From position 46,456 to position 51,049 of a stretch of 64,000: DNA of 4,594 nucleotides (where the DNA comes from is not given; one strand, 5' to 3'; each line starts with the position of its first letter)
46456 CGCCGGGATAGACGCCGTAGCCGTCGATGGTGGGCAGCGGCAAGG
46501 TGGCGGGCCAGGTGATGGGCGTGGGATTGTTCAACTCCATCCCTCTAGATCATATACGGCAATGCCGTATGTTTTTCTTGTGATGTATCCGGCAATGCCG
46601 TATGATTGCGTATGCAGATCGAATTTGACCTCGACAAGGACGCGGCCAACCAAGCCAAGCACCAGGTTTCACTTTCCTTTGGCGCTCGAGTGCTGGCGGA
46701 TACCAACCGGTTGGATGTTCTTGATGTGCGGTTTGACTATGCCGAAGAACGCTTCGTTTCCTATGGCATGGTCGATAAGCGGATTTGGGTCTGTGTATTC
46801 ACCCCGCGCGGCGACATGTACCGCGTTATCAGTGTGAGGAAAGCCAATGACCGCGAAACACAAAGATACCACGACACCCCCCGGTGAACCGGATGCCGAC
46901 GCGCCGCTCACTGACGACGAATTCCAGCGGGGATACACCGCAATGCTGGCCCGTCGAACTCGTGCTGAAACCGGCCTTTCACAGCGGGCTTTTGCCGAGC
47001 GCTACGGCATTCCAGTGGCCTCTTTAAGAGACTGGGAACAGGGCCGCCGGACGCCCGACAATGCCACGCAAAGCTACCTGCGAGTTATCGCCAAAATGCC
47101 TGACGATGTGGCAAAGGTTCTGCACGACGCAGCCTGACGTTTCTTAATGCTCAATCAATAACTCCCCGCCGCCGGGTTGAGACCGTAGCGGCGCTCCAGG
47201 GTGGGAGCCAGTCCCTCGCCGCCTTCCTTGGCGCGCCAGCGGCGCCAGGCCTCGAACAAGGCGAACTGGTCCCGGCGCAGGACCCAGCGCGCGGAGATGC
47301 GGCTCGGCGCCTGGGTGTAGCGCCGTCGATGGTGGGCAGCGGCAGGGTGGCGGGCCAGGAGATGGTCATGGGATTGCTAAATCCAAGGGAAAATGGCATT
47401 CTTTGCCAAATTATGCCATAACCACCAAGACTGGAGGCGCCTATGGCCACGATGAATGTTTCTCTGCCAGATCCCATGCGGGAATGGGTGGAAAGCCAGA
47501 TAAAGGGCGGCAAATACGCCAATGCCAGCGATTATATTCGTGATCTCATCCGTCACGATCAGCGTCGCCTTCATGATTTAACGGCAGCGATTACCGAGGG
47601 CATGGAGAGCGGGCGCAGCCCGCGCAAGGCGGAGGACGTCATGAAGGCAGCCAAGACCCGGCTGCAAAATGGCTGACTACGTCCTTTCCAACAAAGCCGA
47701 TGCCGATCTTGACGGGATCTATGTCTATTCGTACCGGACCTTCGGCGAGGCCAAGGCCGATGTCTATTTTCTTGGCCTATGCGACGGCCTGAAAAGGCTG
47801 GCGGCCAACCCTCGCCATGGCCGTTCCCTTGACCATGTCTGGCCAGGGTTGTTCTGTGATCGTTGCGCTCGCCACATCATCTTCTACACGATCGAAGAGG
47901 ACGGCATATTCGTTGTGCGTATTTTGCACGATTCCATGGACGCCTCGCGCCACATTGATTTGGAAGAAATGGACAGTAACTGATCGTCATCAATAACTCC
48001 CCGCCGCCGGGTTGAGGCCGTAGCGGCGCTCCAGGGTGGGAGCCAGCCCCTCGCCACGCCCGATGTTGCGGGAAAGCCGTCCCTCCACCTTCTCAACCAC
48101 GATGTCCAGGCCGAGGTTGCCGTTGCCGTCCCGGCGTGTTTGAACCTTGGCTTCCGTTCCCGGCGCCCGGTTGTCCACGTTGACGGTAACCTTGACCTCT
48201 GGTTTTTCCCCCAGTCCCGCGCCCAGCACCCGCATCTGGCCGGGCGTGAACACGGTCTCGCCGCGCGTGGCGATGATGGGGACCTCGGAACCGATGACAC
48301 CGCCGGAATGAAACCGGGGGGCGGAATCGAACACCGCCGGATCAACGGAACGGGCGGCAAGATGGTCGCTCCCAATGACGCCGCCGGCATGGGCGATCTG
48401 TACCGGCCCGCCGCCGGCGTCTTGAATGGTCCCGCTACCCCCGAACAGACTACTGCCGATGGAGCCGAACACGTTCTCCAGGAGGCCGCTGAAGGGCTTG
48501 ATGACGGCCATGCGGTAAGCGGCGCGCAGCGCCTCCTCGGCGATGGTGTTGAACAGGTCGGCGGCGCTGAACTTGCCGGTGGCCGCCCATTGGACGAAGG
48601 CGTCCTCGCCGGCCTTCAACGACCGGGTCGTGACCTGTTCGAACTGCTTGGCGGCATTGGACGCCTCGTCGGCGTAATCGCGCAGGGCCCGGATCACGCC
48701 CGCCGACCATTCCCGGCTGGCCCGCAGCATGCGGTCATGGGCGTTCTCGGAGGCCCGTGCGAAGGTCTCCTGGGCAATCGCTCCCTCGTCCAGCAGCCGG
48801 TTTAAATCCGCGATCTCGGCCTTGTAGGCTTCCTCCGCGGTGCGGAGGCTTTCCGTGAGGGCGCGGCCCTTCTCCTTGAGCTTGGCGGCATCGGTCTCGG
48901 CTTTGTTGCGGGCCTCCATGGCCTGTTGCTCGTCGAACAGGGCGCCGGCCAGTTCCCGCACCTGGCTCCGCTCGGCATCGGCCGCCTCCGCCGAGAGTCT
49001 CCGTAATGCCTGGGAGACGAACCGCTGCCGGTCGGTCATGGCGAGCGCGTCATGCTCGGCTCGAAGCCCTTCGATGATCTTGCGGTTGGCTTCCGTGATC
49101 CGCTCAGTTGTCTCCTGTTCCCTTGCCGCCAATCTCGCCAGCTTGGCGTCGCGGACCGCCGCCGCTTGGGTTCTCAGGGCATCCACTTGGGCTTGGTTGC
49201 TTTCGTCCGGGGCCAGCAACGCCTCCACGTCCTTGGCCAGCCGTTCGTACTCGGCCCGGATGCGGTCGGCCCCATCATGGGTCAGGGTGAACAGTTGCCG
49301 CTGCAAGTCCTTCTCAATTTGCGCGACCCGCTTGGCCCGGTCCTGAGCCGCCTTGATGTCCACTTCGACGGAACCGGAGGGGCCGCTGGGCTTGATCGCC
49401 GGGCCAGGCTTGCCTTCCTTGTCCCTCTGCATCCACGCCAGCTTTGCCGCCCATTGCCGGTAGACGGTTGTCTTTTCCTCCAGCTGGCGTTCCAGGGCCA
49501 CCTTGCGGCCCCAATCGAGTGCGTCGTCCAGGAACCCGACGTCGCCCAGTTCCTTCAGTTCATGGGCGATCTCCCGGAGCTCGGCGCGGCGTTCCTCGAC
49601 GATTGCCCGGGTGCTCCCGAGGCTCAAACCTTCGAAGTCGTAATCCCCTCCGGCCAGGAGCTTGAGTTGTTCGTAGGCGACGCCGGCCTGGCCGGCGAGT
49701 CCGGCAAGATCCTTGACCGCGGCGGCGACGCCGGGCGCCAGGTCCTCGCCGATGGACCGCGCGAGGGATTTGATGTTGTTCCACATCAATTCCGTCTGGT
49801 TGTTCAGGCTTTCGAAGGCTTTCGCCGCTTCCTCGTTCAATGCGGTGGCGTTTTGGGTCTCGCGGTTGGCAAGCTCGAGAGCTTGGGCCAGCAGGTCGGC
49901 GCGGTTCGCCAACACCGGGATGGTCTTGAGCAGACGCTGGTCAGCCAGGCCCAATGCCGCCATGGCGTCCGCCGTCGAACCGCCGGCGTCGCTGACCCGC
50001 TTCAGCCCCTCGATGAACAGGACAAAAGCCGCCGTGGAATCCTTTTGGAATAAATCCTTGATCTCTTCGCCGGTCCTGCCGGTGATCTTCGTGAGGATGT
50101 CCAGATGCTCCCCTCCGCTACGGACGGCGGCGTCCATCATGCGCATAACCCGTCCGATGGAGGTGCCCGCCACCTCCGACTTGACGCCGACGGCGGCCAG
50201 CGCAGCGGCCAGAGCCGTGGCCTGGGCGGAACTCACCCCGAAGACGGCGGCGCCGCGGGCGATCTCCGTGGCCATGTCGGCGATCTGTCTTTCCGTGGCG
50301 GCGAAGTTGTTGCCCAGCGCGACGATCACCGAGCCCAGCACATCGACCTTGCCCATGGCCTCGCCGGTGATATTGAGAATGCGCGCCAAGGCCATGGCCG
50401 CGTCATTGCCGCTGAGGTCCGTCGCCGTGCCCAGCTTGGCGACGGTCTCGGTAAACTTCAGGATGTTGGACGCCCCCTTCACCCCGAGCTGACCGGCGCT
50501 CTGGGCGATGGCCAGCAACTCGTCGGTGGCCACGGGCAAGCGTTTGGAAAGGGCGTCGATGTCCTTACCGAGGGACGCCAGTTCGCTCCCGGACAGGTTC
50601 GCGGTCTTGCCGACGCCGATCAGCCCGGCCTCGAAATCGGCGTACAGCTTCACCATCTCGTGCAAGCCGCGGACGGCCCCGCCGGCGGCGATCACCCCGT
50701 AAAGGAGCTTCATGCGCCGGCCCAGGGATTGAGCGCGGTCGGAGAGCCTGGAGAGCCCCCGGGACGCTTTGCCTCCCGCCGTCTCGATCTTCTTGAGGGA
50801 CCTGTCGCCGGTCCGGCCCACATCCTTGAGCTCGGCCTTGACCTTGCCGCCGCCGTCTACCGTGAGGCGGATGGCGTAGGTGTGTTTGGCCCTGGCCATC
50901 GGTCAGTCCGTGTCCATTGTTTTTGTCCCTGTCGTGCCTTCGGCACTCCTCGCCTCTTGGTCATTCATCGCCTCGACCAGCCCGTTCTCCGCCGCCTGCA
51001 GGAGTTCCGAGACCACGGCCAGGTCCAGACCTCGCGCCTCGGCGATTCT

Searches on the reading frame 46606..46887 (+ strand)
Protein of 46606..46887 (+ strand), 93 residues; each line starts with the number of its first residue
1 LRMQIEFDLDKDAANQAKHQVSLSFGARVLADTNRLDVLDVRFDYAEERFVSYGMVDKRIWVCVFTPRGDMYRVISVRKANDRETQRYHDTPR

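Call 4: search_protein_families(library=pfam, proteins=[window:46606-46887:+], max_evalue=0.01)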
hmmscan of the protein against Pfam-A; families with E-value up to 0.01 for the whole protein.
window:46606-46887:+ (93 aa): 1 family
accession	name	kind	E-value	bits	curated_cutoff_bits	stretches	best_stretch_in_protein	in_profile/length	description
PF04365.19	BrnT_toxin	-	1.5e-21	76.9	34.5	1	7-84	1-77/77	Ribonuclease toxin, BrnT, of type II toxin-antitoxin system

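Call 38: find_related_loci(query=window:46606-46887:+, collection=viral_contigs, flank=4000)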
Query window:46606-46887:+ (93 aa) in viral_contigs; peptide patterns used: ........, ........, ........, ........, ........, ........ (x = any residue, [..] = any of these).
13 stretches matched a pattern, but none encodes a relative of the query by tblastn (E <= 1e-3).

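Call 40: find_homologous_proteins(query=window:46606-46887:+, max_evalue=1e-10)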
Query window:46606-46887:+ (93 aa): 164 proteins with E <= 1e-10 among 194 candidates; the best 120 are listed.
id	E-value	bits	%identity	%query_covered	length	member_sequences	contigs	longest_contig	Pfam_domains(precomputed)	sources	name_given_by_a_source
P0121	2.1e-54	199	100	98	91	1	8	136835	PF04365.20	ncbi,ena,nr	ncbi:MAG: BrnT family toxin [Alphaproteobacteria bacterium]|nr:BrnT family toxin [Alphaproteobacteri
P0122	2.7e-50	186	95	98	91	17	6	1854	PF04365.20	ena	-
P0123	4.8e-48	179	90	98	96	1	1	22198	PF04365.20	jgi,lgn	jgi:uncharacterized DUF497 family protein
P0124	1.4e-46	174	88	98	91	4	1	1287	PF04365.20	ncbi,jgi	-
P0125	9.3e-45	168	86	98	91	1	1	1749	PF04365.20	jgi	-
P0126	1.3e-44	168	86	98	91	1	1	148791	PF04365.20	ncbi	-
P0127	2.0e-44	167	86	98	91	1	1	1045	PF04365.20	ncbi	-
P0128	3.5e-44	166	87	98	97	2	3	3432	PF04365.20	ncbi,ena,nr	ncbi:MAG TPA: BrnT family toxin [Alphaproteobacteria bacterium]|nr:BrnT family toxin [Alphaproteobac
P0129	4.0e-44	166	85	98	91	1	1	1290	PF04365.20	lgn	-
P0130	1.1e-43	165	81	98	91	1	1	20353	PF04365.20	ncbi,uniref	ncbi:BrnT family toxin [Caenispirillum bisanense]|uniref:BrnT family toxin n=1 Tax=Caenispirillum bi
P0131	1.1e-43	165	84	98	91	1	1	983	PF04365.20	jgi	-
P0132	2.0e-43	164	84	98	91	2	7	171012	PF04365.20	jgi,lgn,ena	jgi:uncharacterized protein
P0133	2.5e-43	164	82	98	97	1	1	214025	PF04365.20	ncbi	-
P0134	2.9e-43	163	85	98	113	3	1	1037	PF04365.20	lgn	-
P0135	4.0e-43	163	80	98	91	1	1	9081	PF04365.20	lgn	-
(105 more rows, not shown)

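Call 41: find_encoding_contigs(protein=P0123, flank=5000, max_places=3)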
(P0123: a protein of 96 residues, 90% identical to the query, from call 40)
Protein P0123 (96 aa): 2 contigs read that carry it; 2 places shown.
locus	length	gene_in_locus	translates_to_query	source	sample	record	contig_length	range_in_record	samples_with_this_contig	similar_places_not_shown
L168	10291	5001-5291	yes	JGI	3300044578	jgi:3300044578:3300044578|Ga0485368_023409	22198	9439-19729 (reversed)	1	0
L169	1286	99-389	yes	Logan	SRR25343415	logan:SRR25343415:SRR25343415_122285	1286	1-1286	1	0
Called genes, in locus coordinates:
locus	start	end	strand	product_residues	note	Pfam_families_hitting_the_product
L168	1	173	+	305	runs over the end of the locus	PF02421:FeoB_N, PF03193:RsgA_GTPase (faint), PF00350:Dynamin_N (weak), PF01926:MMR_HSR1, PF00009:GTP_EFTU, PF07650:KH_2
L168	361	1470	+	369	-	-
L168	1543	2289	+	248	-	PF11967:RecO_N, PF02565:RecO_C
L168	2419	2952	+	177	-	PF13899:Thioredoxin_7, PF13098:Thioredoxin_2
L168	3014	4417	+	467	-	PF02321:OEP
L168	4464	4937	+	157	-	PF25917:BSH_RND (weak), PF25919:BSH_CusB, PF25973:BSH_CzcB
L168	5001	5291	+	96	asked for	PF04365:BrnT_toxin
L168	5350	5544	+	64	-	PF13560:HTH_31, PF01381:HTH_3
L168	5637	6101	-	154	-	PF01850:PIN (faint)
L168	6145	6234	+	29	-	-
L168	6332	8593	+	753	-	PF00521:DNA_topoisoIV, PF03989:DNA_gyraseA_C (faint)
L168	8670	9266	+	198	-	PF02632:BioY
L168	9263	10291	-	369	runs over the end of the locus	PF03480:DctP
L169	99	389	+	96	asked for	PF04365:BrnT_toxin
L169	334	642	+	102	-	PF13560:HTH_31, PF01381:HTH_3 (weak)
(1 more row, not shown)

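Call 42: find_encoding_contigs(protein=P0122, flank=3000, max_places=6)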
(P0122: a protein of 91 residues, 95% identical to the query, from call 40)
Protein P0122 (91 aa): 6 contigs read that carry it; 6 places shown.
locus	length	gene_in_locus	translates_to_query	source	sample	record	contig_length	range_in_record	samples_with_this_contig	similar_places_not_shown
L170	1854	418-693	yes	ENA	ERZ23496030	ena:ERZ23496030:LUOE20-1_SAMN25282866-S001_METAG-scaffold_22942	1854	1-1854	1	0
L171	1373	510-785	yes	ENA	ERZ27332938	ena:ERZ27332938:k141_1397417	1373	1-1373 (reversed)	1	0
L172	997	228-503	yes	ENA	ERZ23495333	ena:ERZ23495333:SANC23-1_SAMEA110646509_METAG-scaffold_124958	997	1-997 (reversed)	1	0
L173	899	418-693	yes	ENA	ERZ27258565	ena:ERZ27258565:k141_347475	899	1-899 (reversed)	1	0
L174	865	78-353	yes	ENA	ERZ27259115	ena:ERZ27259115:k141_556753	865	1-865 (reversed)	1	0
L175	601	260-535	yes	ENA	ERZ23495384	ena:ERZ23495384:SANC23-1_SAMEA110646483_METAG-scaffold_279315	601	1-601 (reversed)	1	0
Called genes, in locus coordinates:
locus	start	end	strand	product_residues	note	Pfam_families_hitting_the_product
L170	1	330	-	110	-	?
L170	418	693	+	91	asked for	PF04365:BrnT_toxin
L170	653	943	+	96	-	PF13560:HTH_31, PF01381:HTH_3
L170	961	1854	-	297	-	?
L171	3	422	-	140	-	?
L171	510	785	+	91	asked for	PF04365:BrnT_toxin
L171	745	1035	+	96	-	PF13560:HTH_31, PF01381:HTH_3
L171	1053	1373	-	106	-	?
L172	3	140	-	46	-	?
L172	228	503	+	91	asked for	PF04365:BrnT_toxin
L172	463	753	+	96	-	PF13560:HTH_31, PF01381:HTH_3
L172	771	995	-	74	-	?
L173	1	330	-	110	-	?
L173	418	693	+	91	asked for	PF04365:BrnT_toxin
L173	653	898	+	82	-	?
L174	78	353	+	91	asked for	PF04365:BrnT_toxin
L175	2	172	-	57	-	?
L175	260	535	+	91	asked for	PF04365:BrnT_toxin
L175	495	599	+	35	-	?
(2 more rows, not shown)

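Call 43: find_encoding_contigs(protein=P0121, flank=10000, max_places=8)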
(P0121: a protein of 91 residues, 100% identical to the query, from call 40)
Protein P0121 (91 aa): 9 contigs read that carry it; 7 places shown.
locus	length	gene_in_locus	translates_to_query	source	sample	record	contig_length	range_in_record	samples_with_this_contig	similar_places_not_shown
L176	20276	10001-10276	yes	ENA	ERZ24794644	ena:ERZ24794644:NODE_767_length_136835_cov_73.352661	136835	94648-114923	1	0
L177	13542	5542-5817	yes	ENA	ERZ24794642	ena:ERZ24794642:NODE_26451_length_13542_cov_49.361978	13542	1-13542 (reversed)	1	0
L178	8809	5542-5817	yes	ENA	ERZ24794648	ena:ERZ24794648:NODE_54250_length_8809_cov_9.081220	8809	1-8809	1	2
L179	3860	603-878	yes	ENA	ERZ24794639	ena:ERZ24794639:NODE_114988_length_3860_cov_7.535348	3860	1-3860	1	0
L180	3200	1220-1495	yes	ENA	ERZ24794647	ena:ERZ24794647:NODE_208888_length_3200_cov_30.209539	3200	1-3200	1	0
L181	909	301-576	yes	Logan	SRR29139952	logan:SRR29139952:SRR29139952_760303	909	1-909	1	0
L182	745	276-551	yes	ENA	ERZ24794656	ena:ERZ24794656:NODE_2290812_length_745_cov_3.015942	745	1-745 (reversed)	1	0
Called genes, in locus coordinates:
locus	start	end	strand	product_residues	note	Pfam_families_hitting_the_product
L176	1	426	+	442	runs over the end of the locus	-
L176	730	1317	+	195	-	-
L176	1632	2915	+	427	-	PF00089:Trypsin, PF13365:Trypsin_2, PF17820:PDZ_6 (faint)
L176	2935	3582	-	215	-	-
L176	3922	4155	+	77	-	-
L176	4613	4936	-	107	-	PF01258:zf-dskA_traR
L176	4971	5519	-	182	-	PF12844:HTH_19 (weak), PF13560:HTH_31, PF01381:HTH_3, PF07883:Cupin_2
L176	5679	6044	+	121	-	PF01361:Tautomerase, PF14552:Tautomerase_2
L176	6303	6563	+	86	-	PF14534:DUF4440 (faint)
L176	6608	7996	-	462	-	PF22767:ThcOx (faint), PF00881:Nitroreductase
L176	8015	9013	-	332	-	PF02624:YcaO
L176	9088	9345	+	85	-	PF04221:RelB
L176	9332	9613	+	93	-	PF15738:YafQ_toxin, PF05016:ParE_toxin (weak)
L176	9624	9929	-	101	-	-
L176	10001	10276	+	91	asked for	PF04365:BrnT_toxin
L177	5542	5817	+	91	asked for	PF04365:BrnT_toxin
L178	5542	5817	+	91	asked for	PF04365:BrnT_toxin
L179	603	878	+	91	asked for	PF04365:BrnT_toxin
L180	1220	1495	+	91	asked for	PF04365:BrnT_toxin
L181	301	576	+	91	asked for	PF04365:BrnT_toxin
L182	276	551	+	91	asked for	PF04365:BrnT_toxin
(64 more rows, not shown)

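Call 48: search_protein_families(library=padloc, proteins=[window:46606-46887:+], max_evalue=0.01)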
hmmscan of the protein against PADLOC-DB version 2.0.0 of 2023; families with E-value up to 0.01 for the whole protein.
window:46606-46887:+ (93 aa): 0 families

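Call 63: search_protein_families(library=ncbifam, proteins=[window:46606-46887:+], max_evalue=0.001)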
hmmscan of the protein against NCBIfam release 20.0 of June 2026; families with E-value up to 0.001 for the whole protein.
window:46606-46887:+ (93 aa): 0 families

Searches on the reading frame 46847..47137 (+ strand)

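Call 4: search_protein_families(library=pfam, proteins=[window:46847-47137:+], max_evalue=0.01)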
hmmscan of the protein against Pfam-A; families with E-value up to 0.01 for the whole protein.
window:46847-47137:+ (96 aa): 3 families
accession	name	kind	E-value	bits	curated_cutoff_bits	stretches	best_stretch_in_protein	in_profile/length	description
PF13560.12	HTH_31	-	1.2e-07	32.3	27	1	34-72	5-44/64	Helix-turn-helix domain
PF01381.28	HTH_3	-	2.5e-07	31.1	23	1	37-71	3-37/55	Helix-turn-helix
PF15731.11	MqsA_antitoxin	-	0.0022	18.5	30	1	35-87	74-126/131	Antitoxin component of bacterial toxin-antitoxin system, MqsA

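Call 48: search_protein_families(library=padloc, proteins=[window:46847-47137:+], max_evalue=0.01)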
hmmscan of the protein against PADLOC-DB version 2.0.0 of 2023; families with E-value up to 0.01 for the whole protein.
window:46847-47137:+ (96 aa): 3 families
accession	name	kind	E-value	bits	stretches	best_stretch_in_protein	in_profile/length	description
PDLC02926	HTH_VI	-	5.9e-05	21.2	1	36-72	7-43/92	-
PDLC03949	RmrA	-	0.0013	15.7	1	38-84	10-56/363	-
PDLC03951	RmrA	-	0.0014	15.6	1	34-81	12-59/400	-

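Call 63: search_protein_families(library=ncbifam, proteins=[window:46847-47137:+], max_evalue=0.001)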
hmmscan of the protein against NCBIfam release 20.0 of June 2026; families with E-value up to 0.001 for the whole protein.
window:46847-47137:+ (96 aa): 7 families
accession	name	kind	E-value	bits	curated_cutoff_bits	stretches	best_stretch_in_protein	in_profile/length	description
TIGR03830.1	CxxCG_CxxCG_HTH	subfamily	1.7e-07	31.1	61.8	1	34-89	69-124/127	type II TA system antitoxin MqsA family protein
NF007481.0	PRK10072.1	equivalog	3.1e-07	30.8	110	1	35-86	38-89/96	HTH-type transcriptional regulator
NF041265.1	NadS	equivalog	6.3e-05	23.2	60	1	36-86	36-86/94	NadS family protein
NF041951.1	phage_RstR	subfamily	0.00015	22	80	1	37-72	9-44/108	RstR family transcriptional repressor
TIGR03070.1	couple_hipB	subfamily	0.00021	21.2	71.65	1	32-70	4-42/58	type II toxin-antitoxin system Y4mF family antitoxin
NF047542.1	telomere_Tap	equivalog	0.00053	18.8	600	1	36-86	23-74/695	telomere-associated protein Tap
NF008109.0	PRK10856.1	equivalog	0.00074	19.3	208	1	23-79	7-62/334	cytoskeleton protein RodZ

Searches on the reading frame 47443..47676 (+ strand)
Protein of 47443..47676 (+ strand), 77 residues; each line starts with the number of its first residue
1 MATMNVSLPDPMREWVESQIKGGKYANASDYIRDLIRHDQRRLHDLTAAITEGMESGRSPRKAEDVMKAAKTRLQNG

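Call 4: search_protein_families(library=pfam, proteins=[window:47443-47676:+], max_evalue=0.01)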
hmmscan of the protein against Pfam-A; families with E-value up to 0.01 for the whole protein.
window:47443-47676:+ (77 aa): 1 family
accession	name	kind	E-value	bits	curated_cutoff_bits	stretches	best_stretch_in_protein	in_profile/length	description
PF03693.20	ParD_antitoxin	-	1.9e-05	25.5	21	1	6-59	7-63/81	Bacterial antitoxin of ParD toxin-antitoxin type II system and RHH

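Call 48: search_protein_families(library=padloc, proteins=[window:47443-47676:+], max_evalue=0.01)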
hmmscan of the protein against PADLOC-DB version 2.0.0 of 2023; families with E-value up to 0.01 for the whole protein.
window:47443-47676:+ (77 aa): 0 families

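Call 63: search_protein_families(library=ncbifam, proteins=[window:47443-47676:+], max_evalue=0.001)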
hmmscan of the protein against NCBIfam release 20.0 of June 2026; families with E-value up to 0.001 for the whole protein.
window:47443-47676:+ (77 aa): 1 family
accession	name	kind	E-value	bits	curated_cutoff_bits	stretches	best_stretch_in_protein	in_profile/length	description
TIGR02606.1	antidote_CC2985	hypoth_equivalog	2.2e-17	62.8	46.2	1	3-67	1-69/70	type II toxin-antitoxin system ParD family antitoxin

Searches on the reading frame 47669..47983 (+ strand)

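Call 4: search_protein_families(library=pfam, proteins=[window:47669-47983:+], max_evalue=0.01)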
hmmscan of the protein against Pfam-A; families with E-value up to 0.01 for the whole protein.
window:47669-47983:+ (104 aa): 1 family
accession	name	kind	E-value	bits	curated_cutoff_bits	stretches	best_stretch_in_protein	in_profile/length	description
PF05016.21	ParE_toxin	-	1.8e-13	51.3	23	1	4-91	1-88/89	ParE toxin of type II toxin-antitoxin system, parDE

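Call 48: search_protein_families(library=padloc, proteins=[window:47669-47983:+], max_evalue=0.01)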
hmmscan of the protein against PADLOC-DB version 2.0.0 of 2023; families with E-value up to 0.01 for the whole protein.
window:47669-47983:+ (104 aa): 0 families

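Call 63: search_protein_families(library=ncbifam, proteins=[window:47669-47983:+], max_evalue=0.001)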
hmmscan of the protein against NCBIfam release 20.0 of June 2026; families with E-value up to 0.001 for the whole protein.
window:47669-47983:+ (104 aa): 0 families

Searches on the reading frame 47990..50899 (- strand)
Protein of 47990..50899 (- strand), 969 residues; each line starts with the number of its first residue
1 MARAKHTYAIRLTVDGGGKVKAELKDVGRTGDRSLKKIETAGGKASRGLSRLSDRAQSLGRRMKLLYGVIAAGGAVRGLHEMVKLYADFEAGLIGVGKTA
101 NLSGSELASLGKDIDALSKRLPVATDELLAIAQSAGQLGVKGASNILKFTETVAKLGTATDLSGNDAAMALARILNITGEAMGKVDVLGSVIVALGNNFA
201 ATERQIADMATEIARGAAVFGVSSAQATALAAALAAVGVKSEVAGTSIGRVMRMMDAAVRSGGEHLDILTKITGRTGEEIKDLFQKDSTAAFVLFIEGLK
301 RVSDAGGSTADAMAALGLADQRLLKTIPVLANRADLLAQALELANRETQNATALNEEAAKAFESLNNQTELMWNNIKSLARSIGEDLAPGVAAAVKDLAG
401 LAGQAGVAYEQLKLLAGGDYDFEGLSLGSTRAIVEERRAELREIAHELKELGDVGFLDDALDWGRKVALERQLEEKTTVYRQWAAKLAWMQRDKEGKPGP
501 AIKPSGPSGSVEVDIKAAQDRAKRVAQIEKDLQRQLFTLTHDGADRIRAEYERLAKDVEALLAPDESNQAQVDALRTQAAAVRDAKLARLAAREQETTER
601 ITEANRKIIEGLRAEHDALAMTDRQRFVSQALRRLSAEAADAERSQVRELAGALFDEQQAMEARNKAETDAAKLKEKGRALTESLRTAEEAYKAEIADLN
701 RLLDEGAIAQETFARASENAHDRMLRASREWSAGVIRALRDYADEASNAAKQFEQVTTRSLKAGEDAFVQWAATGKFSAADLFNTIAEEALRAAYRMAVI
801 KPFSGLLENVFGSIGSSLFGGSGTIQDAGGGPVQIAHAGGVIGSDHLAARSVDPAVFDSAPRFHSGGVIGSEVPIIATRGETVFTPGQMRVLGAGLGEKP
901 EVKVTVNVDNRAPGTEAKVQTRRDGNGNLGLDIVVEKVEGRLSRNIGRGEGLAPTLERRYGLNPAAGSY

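Call 4: search_protein_families(library=pfam, proteins=[window:47990-50899:-], max_evalue=0.01)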
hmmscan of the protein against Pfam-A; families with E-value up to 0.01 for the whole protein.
window:47990-50899:- (969 aa): 2 families
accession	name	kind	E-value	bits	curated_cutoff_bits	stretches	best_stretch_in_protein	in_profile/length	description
PF09718.15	Tape_meas_lam_C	-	6e-21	74.7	23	1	730-803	2-75/76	Lambda phage tail tape-measure protein (Tape_meas_lam_C)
PF10145.14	PhageMin_Tail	-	2.7e-19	70.3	33.2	1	112-305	2-190/201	Phage-related minor tail protein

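Call 8: search_protein_families(library=phrogs, proteins=[window:47990-50899:-], max_evalue=0.01)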
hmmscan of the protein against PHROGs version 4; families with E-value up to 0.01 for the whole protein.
window:47990-50899:- (969 aa): 25 families
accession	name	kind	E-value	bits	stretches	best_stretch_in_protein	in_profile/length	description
phrog_13339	-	tail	1.4e-79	268.9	1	19-409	19-410/2156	tail length tape measure protein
phrog_23108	-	tail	1.3e-75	255.9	1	36-400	399-764/1552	tail length tape measure protein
phrog_28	-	tail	2.9e-42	146.4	1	20-404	212-590/1228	tail length tape measure protein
phrog_17594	-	tail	3.4e-40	138.5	1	86-386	178-479/1582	tail length tape measure protein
phrog_17321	-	unknown function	2.9e-37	128.7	2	110-266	121-276/1484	-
phrog_1293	-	tail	2.5e-27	96.2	1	35-402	135-500/1424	tail length tape measure protein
phrog_991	-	tail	1.3e-22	80.3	1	19-402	231-597/1966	tail length tape measure protein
phrog_14441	-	tail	4.7e-21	76.6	1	71-244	62-235/241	tail length tape measure protein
phrog_5218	-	unknown function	1.4e-20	74.2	1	34-405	174-476/1599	-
phrog_1272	-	tail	2.3e-20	73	1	34-402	211-569/1606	tail length tape measure protein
phrog_167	-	tail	3.9e-20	72.2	1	21-404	231-600/1555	tail length tape measure protein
phrog_1716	-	tail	8.1e-20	71.9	1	3-969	3-942/943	tail length tape measure protein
phrog_20660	-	tail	3.3e-17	63.1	1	93-678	249-763/1106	tail length tape measure protein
phrog_339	-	tail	1.8e-16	60.6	1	518-850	693-1004/1123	tail length tape measure protein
phrog_25337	-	tail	2.6e-14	52.8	1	20-370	135-476/1456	tail length tape measure protein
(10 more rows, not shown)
